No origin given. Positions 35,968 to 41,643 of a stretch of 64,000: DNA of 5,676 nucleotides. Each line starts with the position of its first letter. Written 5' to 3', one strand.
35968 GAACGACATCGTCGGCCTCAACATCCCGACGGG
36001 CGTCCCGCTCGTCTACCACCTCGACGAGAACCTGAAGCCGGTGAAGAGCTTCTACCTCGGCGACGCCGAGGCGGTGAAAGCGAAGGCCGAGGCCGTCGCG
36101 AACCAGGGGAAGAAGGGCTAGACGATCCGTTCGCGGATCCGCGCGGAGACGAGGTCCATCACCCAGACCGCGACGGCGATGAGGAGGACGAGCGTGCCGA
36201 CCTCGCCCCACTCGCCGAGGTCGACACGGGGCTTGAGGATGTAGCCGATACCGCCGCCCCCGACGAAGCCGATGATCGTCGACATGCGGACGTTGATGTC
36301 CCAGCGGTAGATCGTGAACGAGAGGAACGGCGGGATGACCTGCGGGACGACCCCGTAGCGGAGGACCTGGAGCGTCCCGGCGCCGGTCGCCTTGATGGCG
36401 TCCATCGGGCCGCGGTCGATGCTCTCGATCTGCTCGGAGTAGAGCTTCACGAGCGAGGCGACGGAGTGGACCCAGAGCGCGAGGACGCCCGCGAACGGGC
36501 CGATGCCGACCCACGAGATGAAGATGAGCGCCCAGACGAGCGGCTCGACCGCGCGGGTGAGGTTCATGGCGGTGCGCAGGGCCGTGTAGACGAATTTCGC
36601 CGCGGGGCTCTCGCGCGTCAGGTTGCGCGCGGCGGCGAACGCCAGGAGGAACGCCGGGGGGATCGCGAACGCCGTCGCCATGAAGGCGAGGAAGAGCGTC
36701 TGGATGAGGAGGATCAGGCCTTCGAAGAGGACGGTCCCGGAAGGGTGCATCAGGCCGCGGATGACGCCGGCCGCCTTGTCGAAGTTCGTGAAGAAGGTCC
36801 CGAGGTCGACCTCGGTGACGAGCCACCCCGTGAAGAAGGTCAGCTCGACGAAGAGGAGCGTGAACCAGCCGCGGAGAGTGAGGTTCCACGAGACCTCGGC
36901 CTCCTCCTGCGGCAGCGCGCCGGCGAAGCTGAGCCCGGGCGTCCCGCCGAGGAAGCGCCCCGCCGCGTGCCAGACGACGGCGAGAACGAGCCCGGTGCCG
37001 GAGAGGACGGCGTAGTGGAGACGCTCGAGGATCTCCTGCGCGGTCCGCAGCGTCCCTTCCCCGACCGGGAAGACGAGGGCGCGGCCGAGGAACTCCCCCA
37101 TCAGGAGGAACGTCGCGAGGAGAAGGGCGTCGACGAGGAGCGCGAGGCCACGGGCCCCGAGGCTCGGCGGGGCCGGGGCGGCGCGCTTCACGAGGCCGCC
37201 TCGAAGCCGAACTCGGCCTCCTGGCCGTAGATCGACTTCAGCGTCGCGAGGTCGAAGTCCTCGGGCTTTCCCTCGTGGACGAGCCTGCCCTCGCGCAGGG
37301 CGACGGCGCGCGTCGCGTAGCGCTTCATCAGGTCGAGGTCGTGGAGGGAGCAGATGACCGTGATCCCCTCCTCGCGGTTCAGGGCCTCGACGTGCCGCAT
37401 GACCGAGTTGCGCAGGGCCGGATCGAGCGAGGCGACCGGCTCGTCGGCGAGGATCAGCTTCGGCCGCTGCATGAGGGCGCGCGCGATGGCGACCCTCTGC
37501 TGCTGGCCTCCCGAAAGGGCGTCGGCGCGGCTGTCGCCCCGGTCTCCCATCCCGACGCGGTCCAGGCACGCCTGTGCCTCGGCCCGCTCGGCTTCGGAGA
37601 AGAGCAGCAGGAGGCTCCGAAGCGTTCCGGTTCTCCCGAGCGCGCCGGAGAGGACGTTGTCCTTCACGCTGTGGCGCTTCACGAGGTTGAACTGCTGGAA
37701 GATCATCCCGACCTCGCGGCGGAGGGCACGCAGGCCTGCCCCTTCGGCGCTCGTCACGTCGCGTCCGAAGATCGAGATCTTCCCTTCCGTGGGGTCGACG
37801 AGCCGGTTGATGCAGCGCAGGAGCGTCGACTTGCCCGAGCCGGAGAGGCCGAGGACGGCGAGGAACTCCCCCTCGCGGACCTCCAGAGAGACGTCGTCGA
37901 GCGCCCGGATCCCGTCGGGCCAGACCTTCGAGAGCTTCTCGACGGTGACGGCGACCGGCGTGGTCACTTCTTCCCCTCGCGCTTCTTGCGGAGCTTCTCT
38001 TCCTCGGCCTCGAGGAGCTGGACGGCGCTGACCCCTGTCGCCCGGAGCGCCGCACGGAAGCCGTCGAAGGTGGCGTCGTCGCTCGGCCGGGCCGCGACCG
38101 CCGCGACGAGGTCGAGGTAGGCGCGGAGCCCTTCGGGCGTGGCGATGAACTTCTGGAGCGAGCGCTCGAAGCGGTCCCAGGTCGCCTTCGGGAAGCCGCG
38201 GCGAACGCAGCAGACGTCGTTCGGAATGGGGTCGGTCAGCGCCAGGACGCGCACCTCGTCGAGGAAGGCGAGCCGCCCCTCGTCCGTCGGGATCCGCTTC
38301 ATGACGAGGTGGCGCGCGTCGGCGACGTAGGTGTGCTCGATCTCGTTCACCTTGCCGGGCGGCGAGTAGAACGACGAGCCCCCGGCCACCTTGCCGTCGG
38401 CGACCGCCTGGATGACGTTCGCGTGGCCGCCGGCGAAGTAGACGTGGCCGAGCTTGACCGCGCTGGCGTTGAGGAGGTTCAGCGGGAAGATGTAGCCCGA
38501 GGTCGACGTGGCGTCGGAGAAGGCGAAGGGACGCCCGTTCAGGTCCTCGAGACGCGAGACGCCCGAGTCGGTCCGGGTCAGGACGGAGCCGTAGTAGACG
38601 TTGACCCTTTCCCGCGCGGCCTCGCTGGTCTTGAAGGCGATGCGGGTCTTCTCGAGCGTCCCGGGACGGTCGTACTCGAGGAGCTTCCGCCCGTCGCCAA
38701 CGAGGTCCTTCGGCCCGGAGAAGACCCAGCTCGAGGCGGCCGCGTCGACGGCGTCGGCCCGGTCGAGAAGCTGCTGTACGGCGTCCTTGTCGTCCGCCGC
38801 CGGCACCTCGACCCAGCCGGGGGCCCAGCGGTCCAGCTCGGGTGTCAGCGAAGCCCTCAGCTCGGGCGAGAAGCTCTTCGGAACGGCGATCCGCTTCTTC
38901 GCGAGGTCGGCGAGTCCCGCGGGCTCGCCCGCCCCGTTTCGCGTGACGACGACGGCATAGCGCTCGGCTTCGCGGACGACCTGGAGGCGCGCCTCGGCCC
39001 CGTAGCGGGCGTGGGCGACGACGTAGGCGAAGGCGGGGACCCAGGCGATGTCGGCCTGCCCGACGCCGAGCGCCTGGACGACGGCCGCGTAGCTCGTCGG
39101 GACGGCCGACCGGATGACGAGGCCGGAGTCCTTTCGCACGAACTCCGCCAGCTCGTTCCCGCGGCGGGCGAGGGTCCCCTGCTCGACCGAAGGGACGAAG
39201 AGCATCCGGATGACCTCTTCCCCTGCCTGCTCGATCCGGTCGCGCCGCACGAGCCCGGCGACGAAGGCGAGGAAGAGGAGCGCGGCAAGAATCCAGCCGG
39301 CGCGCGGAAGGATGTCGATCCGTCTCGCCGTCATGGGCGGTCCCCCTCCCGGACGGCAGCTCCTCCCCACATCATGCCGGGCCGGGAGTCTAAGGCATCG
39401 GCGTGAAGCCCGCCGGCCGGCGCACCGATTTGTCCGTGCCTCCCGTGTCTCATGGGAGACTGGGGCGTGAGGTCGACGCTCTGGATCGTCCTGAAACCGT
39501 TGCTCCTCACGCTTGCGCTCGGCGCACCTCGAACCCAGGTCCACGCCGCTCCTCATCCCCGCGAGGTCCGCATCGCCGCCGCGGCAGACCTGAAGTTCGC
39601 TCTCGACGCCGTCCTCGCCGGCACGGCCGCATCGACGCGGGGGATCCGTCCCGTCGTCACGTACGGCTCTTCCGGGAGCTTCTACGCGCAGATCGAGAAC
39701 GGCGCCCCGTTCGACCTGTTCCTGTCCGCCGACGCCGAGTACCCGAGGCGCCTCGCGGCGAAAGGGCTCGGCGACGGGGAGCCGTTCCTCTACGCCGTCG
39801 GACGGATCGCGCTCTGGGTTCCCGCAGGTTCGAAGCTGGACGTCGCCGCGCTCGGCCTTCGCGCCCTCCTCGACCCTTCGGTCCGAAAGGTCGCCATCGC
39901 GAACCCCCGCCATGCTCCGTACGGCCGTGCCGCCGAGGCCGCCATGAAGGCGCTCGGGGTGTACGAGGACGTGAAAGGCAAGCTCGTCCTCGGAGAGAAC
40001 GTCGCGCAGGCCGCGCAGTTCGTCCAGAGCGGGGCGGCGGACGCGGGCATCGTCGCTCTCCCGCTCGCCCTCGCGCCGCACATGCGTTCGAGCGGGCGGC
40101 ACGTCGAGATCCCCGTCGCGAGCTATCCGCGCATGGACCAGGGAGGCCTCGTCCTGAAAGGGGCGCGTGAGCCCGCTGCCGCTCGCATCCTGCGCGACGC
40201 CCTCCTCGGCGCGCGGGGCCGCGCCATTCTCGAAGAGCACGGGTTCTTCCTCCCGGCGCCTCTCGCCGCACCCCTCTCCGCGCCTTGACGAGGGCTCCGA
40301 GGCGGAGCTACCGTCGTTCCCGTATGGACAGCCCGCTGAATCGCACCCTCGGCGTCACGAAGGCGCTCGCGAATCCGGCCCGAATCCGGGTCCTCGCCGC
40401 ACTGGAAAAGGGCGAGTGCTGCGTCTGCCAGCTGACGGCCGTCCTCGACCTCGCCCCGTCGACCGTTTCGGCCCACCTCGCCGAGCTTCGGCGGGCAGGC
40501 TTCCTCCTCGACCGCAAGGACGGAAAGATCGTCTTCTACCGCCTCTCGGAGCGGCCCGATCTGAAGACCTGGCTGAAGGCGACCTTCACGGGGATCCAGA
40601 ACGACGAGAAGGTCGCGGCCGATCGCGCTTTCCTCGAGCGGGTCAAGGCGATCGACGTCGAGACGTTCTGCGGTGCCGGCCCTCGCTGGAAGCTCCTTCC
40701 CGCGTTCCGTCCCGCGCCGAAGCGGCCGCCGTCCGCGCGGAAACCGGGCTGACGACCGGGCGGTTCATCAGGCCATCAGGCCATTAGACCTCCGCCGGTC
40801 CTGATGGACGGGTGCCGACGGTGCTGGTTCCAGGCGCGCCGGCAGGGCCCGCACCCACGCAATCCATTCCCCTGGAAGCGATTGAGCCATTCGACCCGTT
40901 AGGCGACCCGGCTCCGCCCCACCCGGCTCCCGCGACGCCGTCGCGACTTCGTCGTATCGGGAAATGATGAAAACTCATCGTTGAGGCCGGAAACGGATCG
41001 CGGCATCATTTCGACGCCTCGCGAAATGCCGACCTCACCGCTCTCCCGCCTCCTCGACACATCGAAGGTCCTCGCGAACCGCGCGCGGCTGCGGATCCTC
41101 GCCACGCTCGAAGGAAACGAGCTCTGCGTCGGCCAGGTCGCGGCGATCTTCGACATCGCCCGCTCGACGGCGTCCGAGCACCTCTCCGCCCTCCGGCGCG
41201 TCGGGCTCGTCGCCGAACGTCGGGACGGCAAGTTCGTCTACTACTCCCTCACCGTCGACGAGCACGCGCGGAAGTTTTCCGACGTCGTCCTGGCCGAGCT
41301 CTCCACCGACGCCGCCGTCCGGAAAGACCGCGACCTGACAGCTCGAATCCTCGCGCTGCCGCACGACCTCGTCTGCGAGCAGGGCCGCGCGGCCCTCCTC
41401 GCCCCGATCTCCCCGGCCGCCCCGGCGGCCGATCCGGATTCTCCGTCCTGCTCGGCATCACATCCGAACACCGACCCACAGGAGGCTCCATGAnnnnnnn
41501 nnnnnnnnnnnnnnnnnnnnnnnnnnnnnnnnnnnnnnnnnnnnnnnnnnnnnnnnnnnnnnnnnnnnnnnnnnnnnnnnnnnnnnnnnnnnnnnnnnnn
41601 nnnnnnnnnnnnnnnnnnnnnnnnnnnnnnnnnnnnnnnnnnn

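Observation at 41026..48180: ArsR-headed operon wiring an MtrA/MtrB-type porin-cytochrome conduit to a molybdopterin oxidoreductase that has no quinol-dehydrogenase subunit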

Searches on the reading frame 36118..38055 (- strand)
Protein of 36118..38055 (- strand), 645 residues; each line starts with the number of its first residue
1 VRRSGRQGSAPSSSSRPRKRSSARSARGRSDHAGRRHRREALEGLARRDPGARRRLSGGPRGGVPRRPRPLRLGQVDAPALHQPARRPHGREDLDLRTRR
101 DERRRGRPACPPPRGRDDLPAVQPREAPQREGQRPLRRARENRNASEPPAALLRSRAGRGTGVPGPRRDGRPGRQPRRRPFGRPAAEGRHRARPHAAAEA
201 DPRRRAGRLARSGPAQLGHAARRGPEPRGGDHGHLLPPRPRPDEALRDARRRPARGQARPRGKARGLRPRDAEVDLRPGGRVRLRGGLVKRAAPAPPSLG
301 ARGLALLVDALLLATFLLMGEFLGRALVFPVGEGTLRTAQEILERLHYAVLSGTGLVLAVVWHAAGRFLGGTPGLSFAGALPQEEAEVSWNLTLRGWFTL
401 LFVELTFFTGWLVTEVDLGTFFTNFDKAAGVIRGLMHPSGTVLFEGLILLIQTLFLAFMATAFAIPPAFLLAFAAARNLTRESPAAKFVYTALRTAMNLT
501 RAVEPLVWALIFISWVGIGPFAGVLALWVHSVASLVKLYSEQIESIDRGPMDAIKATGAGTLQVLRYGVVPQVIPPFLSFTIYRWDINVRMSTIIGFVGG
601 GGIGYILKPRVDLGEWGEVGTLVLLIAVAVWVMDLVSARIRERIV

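Call 81: search_protein_families(library=pfam, proteins=[window:36118-38055:-], max_evalue=0.00001)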
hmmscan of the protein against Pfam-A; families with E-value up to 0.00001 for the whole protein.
window:36118-38055:- (645 aa): 1 family
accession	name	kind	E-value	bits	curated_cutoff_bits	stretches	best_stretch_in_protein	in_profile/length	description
PF00528.27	BPD_transp_1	-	5.4e-14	52.8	26.4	1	487-642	14-176/184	Binding-protein-dependent transport system inner membrane component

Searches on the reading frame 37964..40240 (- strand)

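Call 81: search_protein_families(library=pfam, proteins=[window:37964-40240:-], max_evalue=0.00001)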
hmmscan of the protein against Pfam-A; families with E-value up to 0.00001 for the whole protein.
window:37964-40240:- (758 aa): 1 family
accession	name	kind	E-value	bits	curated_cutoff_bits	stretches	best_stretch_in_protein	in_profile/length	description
PF12974.12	Phosphonate-bd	-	9.3e-40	137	27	2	547-722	83-239/242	ABC transporter, phosphonate, periplasmic substrate-binding protein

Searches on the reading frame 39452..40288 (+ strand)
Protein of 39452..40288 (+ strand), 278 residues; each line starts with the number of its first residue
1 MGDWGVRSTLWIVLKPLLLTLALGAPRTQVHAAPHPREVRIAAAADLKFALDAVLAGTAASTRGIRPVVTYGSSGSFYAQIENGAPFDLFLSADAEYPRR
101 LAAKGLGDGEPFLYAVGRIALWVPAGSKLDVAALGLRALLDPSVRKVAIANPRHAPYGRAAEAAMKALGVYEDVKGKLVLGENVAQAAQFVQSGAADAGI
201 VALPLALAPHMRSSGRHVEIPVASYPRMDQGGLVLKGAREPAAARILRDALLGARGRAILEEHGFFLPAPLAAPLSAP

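Call 3: search_protein_families(library=pfam, proteins=[window:39452-40288:+], max_evalue=0.01)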
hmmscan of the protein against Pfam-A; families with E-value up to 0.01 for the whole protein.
window:39452-40288:+ (278 aa): 2 families
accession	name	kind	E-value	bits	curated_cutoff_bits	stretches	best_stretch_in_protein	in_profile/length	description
PF13531.11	SBP_bac_11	-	3.3e-56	191.1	25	1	39-265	1-226/227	Bacterial extracellular solute-binding protein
PF01547.30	SBP_bac_1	-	4.2e-08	34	26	1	64-245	23-294/307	Bacterial extracellular solute-binding protein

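Call 5: search_protein_families(library=ncbifam, proteins=[window:39452-40288:+], max_evalue=0.01)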
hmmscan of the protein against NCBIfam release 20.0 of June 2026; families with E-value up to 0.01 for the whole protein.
window:39452-40288:+ (278 aa): 7 families
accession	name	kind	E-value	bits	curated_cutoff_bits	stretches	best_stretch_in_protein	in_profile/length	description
TIGR01256.1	modA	equivalog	3.5e-46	157.9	62.5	1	44-264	1-217/217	molybdate ABC transporter substrate-binding protein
NF007958.0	PRK10677.1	equivalog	2.6e-14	52.8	253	1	34-210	24-201/256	molybdate ABC transporter substrate-binding protein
NF002919.0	PRK03537.1-6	equivalog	3.9e-12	46.2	482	1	18-175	17-167/275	molybdate ABC transporter substrate-binding protein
NF002918.0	PRK03537.1-4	equivalog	1.9e-11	43.7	288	1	37-266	6-244/246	molybdate ABC transporter substrate-binding protein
NF002917.0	PRK03537.1-3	equivalog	6.3e-08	32.1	264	1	29-161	17-143/267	molybdate ABC transporter substrate-binding protein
NF002916.0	PRK03537.1-2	equivalog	6.8e-08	32.3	359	1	39-227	5-185/244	molybdate ABC transporter substrate-binding protein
NF002915.0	PRK03537.1-1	equivalog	0.0023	17.4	383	0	40-105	2-62/236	molybdate ABC transporter substrate-binding protein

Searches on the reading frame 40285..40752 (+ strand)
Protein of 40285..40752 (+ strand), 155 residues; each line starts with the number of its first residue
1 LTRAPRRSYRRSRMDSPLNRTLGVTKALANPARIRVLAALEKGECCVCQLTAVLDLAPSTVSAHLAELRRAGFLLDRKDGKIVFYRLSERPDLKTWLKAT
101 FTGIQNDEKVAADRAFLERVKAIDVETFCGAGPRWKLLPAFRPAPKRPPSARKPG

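Call 3: search_protein_families(library=pfam, proteins=[window:40285-40752:+], max_evalue=0.01)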
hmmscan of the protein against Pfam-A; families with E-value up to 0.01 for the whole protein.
window:40285-40752:+ (155 aa): 7 families
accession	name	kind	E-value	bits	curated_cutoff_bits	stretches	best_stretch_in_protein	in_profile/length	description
PF01022.26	HTH_5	-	4.3e-15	55.8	22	1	30-73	1-44/47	Bacterial regulatory protein, arsR family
PF12840.13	HTH_20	-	5.8e-09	36.2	27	1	28-74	1-48/51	Helix-turn-helix domain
PF13463.12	HTH_27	-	0.00065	20.4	22.2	1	49-90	23-67/68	Winged helix DNA-binding domain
PF12802.13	MarR_2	-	0.00076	20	27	1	30-81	4-60/61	MarR family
PF25213.1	HVO_A0261_N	-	0.0014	18.9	35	1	29-80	9-59/86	HVO_A0261 N-terminal domain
PF07848.18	PaaX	-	0.0034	18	24.8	1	49-90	28-69/70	PaaX-like protein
PF13412.12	HTH_24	-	0.0054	16.7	21.9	0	34-73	6-46/48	Winged helix-turn-helix DNA-binding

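Call 5: search_protein_families(library=ncbifam, proteins=[window:40285-40752:+], max_evalue=0.01)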
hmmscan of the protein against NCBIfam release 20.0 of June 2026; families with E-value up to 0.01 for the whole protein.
window:40285-40752:+ (155 aa): 10 families
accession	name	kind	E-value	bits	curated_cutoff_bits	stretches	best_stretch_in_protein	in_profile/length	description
NF033788.1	HTH_metalloreg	subfamily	4.6e-23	80.8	55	1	24-89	4-70/77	metalloregulator ArsR/SmtB family transcription factor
NF007528.0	PRK10141.1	subfamily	5.3e-16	58.5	97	1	22-98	7-82/117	metalloregulator ArsR/SmtB family transcription factor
NF041413.1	ArsR_Rv2640c_fam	equivalog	5.2e-13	49.4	155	1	26-88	37-102/118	Rv2640c family ArsR-like transcriptional regulator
NF033789.1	repress_SdpR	subfamily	1.7e-11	43.8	100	1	25-88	2-65/79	autorepressor SdpR family transcription factor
NF040642.1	sulf_sens_BigR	equivalog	2.8e-11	43.4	155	1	24-90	13-79/95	sulfite-sensing transcriptional repressor BigR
NF047906.1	CdPbTransRegCmtR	equivalog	4e-11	42.8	150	1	24-89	14-79/104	Cd(II)/Pb(II)-sensing metalloregulatory transcriptional regulator CmtR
NF045707.1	Dbac_1936_reg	equivalog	3.5e-09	36.6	115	1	23-90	9-76/99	ArsR/SmtB-type metalloregulator TsoR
NF053755.1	MsvR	equivalog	4.8e-06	26.4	220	1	25-79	7-61/236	transcriptional factor MsvR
NF052532.1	TransRegPagRBaca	equivalog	1.7e-05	24.9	170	1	24-86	20-82/99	transcriptional repressor PagR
TIGR01884.1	cas_HTH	subfamily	0.00028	20.3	60.2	1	10-77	121-189/202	CRISPR-associated CARF protein Csa3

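Call 77: search_solved_structures(query=window:40285-40752:+, max_evalue=0.001, show_alignments=2)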
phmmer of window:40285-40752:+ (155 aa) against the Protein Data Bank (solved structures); distinct sequences matched with E-value up to 0.001: 30.
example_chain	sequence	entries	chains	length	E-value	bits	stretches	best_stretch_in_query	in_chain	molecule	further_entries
3jth_A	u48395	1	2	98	3e-10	43.1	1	20-98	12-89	Transcription activator HlyU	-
5znx_A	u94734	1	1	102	3.1e-10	43.1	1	20-98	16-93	Transcriptional activator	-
4k2e_A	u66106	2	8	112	3.8e-10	42.8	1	17-90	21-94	Transcriptional activator HlyU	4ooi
2jsc_A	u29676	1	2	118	1.8e-08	37.4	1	24-115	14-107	Transcriptional regulator Rv1994c/MT2050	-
3pqj_A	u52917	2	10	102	4.4e-08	36.1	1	11-92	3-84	Biofilm growth-associated repressor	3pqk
6j0e_A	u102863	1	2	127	6.3e-08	35.6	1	24-98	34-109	Arsenic responsive repressor ArsR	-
9t6t_A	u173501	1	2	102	6.9e-08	35.5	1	13-89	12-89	Lmo1102 protein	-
13ct_A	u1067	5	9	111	1e-07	34.9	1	21-89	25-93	Transcriptional regulator, ArsR family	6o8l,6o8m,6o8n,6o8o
9t6r_A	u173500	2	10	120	1e-07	34.9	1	13-89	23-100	Lmo1102 protein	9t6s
6o8k_A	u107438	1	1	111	1.1e-07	34.8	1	22-89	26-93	Transcriptional regulator, ArsR family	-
3f6v_A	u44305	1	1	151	1.6e-07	34.3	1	23-108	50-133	Possible transcriptional regulator, ArsR family protein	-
8qkf_A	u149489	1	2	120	1.7e-07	34.2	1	24-89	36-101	ArsR family transcriptional regulator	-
1r1t_A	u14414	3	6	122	2.2e-07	33.8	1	27-90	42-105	Transcriptional repressor smtB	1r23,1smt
6jmi_A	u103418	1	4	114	3e-07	33.4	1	25-98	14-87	Uncharacterized HTH-type transcriptional regulator Rv0081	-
7txm_A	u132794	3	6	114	4.4e-07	32.8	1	22-99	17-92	Transcriptional regulator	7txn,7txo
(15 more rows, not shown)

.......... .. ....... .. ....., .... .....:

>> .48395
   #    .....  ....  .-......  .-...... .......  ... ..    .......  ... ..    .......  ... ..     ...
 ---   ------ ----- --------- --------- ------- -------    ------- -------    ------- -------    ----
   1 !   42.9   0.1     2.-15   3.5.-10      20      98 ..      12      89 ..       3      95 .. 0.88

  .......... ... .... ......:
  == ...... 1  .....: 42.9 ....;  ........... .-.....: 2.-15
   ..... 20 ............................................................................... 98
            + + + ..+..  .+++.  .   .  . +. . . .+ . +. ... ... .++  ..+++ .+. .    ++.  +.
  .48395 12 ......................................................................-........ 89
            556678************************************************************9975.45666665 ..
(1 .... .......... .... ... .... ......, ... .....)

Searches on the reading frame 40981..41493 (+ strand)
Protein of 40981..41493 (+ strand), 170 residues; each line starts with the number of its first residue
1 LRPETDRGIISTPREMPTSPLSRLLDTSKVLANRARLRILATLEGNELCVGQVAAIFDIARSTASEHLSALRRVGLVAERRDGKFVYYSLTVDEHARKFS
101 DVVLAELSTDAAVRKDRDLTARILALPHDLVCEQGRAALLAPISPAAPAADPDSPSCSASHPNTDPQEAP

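Call 3: search_protein_families(library=pfam, proteins=[window:40981-41493:+], max_evalue=0.01)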
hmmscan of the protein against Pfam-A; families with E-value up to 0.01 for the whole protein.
window:40981-41493:+ (170 aa): 5 families
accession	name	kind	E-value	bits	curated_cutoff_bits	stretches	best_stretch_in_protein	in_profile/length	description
PF01022.26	HTH_5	-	1.4e-12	47.7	22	1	35-77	3-45/47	Bacterial regulatory protein, arsR family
PF12840.13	HTH_20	-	1.9e-11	44.2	27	1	31-79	1-50/51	Helix-turn-helix domain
PF12802.13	MarR_2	-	0.00016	22.2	27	1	34-83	5-56/61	MarR family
PF09339.16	HTH_IclR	-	0.00038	20.6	22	1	37-79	6-50/52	IclR helix-turn-helix domain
PF25213.1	HVO_A0261_N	-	0.0027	18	35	1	31-85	8-61/86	HVO_A0261 N-terminal domain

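Call 5: search_protein_families(library=ncbifam, proteins=[window:40981-41493:+], max_evalue=0.01)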
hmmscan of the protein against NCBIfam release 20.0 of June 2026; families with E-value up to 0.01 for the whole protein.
window:40981-41493:+ (170 aa): 10 families
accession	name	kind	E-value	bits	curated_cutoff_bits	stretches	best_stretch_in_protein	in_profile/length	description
NF033788.1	HTH_metalloreg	subfamily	2.8e-22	78.3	55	1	26-95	3-72/77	metalloregulator ArsR/SmtB family transcription factor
NF033789.1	repress_SdpR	subfamily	1.3e-15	57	100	1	29-92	3-66/79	autorepressor SdpR family transcription factor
NF040642.1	sulf_sens_BigR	equivalog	3e-12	46.5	155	1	28-97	14-83/95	sulfite-sensing transcriptional repressor BigR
NF007528.0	PRK10141.1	subfamily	2.8e-10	40.1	97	1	27-92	9-75/117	metalloregulator ArsR/SmtB family transcription factor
NF045707.1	Dbac_1936_reg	equivalog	2.9e-10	40.1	115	1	28-91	11-74/99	ArsR/SmtB-type metalloregulator TsoR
NF047906.1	CdPbTransRegCmtR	equivalog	7.2e-10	38.7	150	1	28-111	15-98/104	Cd(II)/Pb(II)-sensing metalloregulatory transcriptional regulator CmtR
NF041413.1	ArsR_Rv2640c_fam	equivalog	3e-09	37.3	155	1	29-93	37-104/118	Rv2640c family ArsR-like transcriptional regulator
NF053755.1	MsvR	equivalog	5.2e-06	26.3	220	1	29-82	8-61/236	transcriptional factor MsvR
NF052532.1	TransRegPagRBaca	equivalog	1.2e-05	25.3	170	1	28-91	21-84/99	transcriptional repressor PagR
TIGR01884.1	cas_HTH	subfamily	0.00075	18.9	60.2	1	27-81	135-190/202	CRISPR-associated CARF protein Csa3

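Call 76: search_solved_structures(query=window:41026-41493:+, max_evalue=0.001, show_alignments=3)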
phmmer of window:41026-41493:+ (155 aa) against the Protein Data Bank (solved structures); distinct sequences matched with E-value up to 0.001: 26.
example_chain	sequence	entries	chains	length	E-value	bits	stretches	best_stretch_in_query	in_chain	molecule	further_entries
3jth_A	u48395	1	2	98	1.4e-11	47.9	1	13-79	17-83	Transcription activator HlyU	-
5znx_A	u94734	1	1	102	1.6e-11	47.7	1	13-79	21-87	Transcriptional activator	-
4k2e_A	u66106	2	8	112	1.1e-10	45.1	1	13-79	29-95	Transcriptional activator HlyU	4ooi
1r1t_A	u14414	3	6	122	2.6e-10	43.8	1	9-80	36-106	Transcriptional repressor smtB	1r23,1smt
7p6f_AAA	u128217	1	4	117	1.1e-09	41.8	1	13-79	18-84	Transcriptional regulator SrnR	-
3f6v_A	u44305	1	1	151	4.6e-09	39.8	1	7-76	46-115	Possible transcriptional regulator, ArsR family protein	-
2jsc_A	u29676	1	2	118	5.3e-09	39.6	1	9-96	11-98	Transcriptional regulator Rv1994c/MT2050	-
1u2w_A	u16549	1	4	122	9.8e-09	38.7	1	8-91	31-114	Cadmium efflux system accessory protein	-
1r22_A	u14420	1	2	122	9.9e-09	38.7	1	9-80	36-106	Transcriptional repressor smtB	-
4omy_A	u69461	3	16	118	1.7e-08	37.9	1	15-80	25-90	NolR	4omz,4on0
6jmi_A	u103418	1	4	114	1.8e-08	37.9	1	4-95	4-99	Uncharacterized HTH-type transcriptional regulator Rv0081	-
2kko_A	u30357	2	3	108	6.3e-08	36.1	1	7-87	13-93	POSSIBLE TRANSCRIPTIONAL REGULATORY PROTEIN (POSSIBLY ARSR-FAMILY) | Possible transcriptional regulatory arsR-family protein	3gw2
9t6r_A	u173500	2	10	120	1.5e-07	34.9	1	7-91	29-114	Lmo1102 protein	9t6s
13ct_A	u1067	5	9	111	2e-07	34.5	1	12-84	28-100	Transcriptional regulator, ArsR family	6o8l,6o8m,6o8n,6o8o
6o8k_A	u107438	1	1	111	2.1e-07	34.4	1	12-84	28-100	Transcriptional regulator, ArsR family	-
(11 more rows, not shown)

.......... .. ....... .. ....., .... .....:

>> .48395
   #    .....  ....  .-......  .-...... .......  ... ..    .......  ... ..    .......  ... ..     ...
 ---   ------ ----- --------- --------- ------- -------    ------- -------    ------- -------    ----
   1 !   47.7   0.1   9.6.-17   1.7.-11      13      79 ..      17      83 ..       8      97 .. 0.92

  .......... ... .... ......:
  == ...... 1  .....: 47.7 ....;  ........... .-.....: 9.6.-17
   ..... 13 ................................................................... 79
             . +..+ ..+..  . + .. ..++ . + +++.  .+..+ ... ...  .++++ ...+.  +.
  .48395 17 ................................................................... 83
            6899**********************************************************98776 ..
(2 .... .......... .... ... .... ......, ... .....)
